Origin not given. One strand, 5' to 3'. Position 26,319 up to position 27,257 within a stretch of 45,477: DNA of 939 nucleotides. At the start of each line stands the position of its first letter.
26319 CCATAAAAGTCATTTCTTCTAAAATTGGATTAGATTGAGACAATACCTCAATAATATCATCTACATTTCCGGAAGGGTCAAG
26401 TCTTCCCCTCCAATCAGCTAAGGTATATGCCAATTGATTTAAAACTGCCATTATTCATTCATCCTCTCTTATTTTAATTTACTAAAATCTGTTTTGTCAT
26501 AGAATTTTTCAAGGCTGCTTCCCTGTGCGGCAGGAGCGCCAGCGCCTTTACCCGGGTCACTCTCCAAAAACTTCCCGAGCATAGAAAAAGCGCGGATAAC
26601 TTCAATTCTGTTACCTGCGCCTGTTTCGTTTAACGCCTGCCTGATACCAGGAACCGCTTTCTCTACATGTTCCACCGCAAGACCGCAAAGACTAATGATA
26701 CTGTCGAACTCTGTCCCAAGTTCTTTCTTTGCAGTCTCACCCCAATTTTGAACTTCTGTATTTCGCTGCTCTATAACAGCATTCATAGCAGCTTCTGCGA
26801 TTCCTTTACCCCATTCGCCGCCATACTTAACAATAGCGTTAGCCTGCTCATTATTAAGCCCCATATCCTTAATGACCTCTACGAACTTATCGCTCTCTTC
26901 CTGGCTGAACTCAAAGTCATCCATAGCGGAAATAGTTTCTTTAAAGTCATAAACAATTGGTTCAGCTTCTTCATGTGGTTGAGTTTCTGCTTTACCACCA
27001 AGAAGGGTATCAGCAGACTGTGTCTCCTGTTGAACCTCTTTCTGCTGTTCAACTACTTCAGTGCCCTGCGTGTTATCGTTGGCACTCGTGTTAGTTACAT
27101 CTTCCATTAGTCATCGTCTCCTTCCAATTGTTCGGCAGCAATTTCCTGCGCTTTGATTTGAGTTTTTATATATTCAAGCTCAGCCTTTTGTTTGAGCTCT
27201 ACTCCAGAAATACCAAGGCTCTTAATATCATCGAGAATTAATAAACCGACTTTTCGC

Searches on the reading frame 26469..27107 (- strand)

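Call 26: search_protein_families(library=phrogs, proteins=[window:26469-27107:-], max_evalue=0.00001)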
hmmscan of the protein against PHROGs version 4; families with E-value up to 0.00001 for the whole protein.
window:26469-27107:- (212 aa): 2 families
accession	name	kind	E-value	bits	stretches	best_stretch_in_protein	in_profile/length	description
phrog_458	-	other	1.7e-27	98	1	8-206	47-245/246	protease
phrog_3742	-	unknown function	7.4e-07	30.4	1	63-185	120-233/287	-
